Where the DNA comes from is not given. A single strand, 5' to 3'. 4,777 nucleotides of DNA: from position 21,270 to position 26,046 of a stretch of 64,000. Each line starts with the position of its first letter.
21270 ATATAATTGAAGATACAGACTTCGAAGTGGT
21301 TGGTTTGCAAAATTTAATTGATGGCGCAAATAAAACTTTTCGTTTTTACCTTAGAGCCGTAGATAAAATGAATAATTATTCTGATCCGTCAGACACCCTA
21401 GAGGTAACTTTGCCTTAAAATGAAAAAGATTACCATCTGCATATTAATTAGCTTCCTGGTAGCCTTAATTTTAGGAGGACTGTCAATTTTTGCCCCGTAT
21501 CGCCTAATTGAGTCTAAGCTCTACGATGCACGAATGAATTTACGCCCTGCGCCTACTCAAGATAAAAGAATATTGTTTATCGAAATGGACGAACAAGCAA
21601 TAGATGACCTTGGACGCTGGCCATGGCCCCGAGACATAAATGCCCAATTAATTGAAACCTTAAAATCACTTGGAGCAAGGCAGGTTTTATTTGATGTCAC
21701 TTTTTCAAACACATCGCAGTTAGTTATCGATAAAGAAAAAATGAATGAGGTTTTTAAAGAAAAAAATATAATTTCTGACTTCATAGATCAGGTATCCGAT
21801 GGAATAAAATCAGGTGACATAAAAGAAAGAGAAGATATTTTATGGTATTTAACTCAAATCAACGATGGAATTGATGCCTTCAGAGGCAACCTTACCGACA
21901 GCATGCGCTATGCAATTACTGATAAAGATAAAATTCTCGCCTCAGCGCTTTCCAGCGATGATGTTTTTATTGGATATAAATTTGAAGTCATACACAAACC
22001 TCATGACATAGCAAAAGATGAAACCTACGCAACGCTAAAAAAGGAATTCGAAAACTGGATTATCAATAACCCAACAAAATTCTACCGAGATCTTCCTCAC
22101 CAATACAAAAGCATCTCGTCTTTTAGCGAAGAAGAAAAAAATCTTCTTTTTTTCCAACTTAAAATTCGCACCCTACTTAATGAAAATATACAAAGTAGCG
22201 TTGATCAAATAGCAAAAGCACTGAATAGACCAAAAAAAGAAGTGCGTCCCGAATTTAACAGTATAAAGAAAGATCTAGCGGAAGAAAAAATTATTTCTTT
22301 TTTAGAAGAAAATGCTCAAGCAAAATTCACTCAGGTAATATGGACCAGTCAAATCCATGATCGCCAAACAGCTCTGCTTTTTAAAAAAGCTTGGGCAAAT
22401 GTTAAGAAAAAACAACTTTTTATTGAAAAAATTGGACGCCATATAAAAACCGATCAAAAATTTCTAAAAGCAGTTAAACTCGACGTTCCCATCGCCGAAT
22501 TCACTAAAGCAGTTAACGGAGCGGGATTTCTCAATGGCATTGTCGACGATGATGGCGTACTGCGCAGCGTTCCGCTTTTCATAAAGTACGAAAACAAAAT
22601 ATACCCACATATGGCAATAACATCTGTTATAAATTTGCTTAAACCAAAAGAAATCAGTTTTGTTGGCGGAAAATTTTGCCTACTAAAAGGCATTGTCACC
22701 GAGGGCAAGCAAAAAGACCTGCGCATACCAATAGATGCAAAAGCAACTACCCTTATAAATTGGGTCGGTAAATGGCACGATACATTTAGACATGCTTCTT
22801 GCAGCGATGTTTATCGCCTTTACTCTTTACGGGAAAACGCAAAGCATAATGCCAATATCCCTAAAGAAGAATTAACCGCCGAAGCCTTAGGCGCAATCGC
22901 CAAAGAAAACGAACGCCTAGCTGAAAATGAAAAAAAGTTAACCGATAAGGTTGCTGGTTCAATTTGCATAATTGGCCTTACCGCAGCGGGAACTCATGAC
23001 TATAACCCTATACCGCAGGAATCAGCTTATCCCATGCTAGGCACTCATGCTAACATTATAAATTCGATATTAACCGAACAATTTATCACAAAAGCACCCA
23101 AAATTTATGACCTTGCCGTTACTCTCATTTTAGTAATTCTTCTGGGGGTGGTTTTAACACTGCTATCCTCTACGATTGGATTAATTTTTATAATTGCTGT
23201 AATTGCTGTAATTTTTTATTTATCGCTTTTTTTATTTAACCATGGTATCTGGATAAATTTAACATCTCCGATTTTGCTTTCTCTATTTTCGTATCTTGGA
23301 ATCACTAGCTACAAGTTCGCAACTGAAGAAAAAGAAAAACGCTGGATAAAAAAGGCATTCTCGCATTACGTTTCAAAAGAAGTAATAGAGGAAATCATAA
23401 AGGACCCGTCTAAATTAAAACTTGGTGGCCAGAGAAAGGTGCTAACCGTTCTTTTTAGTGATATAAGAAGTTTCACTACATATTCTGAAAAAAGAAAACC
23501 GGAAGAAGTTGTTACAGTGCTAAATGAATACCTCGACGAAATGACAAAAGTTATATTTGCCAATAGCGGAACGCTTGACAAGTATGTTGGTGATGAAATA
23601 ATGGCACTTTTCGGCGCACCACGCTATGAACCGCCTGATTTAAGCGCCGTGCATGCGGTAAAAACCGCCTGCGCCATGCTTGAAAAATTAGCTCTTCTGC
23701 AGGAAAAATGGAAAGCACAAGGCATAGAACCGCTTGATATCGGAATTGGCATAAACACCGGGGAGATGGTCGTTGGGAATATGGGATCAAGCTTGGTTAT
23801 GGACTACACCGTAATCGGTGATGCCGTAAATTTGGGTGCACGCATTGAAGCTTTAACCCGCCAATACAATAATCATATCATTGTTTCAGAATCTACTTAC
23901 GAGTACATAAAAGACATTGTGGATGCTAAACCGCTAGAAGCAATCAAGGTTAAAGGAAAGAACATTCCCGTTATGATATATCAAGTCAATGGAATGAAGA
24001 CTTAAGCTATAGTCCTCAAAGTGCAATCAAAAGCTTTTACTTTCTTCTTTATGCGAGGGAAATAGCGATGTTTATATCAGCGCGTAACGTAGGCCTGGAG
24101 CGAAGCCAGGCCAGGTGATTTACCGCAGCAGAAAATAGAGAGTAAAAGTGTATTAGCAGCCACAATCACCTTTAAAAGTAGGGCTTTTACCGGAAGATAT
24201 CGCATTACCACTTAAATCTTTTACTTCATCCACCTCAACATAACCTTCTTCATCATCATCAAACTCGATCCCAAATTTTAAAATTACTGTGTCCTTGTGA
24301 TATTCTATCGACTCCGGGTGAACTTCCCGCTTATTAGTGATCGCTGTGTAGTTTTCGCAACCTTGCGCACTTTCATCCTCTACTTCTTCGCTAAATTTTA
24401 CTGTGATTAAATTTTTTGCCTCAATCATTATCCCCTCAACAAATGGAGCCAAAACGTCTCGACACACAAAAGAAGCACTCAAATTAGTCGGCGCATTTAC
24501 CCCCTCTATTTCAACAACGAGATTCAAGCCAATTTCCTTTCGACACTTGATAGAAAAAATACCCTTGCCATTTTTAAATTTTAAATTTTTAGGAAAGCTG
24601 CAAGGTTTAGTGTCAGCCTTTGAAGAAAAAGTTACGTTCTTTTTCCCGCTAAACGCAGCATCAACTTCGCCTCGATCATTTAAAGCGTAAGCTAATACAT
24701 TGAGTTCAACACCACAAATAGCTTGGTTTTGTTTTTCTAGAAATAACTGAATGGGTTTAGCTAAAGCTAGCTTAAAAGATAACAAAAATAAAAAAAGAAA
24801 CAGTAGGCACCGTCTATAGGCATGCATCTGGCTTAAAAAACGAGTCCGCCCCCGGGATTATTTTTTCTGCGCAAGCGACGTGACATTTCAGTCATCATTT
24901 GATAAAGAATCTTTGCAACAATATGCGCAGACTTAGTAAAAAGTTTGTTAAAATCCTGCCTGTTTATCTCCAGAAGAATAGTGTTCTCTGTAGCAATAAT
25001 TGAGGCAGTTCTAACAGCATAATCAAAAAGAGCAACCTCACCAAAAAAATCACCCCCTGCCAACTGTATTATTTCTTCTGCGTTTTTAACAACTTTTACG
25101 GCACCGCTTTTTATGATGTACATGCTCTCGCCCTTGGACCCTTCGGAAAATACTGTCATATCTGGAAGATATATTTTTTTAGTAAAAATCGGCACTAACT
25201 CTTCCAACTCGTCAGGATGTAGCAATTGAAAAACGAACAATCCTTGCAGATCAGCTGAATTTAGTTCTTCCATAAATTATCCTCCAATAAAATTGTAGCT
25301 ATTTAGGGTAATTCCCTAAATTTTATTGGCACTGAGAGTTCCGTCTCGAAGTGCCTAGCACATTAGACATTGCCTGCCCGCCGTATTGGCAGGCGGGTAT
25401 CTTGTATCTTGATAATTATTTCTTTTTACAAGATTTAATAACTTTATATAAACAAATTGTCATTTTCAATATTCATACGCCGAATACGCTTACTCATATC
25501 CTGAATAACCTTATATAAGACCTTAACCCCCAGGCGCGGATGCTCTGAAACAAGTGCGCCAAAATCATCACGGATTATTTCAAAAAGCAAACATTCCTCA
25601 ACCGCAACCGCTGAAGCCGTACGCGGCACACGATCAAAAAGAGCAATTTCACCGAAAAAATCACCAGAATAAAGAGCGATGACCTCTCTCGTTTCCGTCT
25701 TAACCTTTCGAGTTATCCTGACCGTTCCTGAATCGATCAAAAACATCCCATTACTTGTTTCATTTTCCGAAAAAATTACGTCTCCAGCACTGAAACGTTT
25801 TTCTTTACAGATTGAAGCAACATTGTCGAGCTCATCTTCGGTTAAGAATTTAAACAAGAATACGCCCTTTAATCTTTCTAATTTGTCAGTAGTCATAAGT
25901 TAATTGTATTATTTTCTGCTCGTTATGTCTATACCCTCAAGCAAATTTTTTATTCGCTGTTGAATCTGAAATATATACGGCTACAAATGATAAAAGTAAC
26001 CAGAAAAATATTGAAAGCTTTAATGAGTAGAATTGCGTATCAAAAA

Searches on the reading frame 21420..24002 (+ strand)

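Call 10: search_protein_families(library=pfam, proteins=[window:21420-24002:+], max_evalue=0.01)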
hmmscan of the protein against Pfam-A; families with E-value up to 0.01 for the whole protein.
window:21420-24002:+ (861 aa): 2 families
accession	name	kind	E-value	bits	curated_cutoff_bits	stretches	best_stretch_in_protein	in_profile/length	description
PF05226.16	CHASE2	-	7.4e-42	144.1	26.3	1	22-577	13-256/257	CHASE2 domain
PF00211.25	Guanylate_cyc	-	1.6e-22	80.4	21.9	1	675-857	9-182/183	Adenylate and Guanylate cyclase catalytic domain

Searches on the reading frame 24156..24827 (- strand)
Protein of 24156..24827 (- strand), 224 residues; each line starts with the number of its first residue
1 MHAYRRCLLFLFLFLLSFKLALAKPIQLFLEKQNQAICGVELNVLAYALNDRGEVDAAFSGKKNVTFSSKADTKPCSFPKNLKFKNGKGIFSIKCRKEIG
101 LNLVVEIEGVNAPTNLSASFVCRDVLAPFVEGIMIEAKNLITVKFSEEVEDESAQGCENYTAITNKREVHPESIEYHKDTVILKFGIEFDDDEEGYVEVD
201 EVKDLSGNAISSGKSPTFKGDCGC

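Call 4: search_protein_families(library=pfam, proteins=[window:24156-24827:-], max_evalue=0.01)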
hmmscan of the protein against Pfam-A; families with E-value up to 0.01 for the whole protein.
window:24156-24827:- (224 aa): 1 family
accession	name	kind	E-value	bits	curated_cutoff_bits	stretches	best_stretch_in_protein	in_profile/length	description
PF13205.12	Big_5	-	0.00089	20.4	23.6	1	137-215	21-100/105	Bacterial Ig-like domain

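Call 14: search_protein_families(library=ncbifam, proteins=[window:24156-24827:-], max_evalue=1e-8)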
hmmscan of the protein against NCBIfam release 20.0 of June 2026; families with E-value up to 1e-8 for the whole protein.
window:24156-24827:- (224 aa): 0 families

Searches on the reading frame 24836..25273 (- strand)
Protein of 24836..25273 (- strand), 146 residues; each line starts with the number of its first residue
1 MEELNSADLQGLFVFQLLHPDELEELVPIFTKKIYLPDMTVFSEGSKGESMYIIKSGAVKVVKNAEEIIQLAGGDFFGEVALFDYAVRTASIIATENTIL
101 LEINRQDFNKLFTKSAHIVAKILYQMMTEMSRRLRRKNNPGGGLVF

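Call 4: search_protein_families(library=pfam, proteins=[window:24836-25273:-], max_evalue=0.01)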
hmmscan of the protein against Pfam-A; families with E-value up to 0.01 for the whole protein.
window:24836-25273:- (146 aa): 1 family
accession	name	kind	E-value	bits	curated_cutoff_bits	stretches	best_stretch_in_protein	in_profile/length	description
PF00027.35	cNMP_binding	-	2.2e-19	69.7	27.5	1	35-114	4-88/89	Cyclic nucleotide-binding domain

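Call 14: search_protein_families(library=ncbifam, proteins=[window:24836-25273:-], max_evalue=1e-8)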
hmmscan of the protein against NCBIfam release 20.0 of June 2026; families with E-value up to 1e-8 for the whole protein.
window:24836-25273:- (146 aa): 1 family
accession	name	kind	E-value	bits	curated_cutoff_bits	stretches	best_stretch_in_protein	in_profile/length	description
NF008732.0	PRK11753.1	equivalog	1.3e-13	50.9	266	1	21-139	14-134/214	cAMP-activated global transcriptional regulator CRP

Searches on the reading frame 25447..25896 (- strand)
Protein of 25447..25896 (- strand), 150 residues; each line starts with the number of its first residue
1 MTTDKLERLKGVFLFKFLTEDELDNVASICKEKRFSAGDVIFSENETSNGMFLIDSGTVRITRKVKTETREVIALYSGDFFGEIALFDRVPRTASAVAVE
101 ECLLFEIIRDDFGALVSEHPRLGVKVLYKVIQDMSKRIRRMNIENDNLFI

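Call 4: search_protein_families(library=pfam, proteins=[window:25447-25896:-], max_evalue=0.01)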
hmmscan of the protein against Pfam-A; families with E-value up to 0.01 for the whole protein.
window:25447-25896:- (150 aa): 1 family
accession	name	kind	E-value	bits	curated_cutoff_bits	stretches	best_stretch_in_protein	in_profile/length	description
PF00027.35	cNMP_binding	-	1e-21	77.1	27.5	1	33-119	2-89/89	Cyclic nucleotide-binding domain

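Call 14: search_protein_families(library=ncbifam, proteins=[window:25447-25896:-], max_evalue=1e-8)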
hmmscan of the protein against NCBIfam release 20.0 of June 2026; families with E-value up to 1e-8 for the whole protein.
window:25447-25896:- (150 aa): 4 families
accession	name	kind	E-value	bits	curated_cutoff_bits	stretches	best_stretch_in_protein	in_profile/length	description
NF008732.0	PRK11753.1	equivalog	6.4e-14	51.9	266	1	19-143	12-134/214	cAMP-activated global transcriptional regulator CRP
NF058543.1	ActPatMycb56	equivalog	8e-12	44.6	460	1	15-143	4-131/317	acetyltransferase Pat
TIGR03896.1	cyc_nuc_ocin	subfamily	1.2e-10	41.3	161.05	1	9-141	139-273/317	bacteriocin-type transport-associated protein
NF041163.2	encap_f2b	equivalog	4.6e-10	39.2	400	1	14-126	79-193/450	family 2B encapsulin nanocompartment shell protein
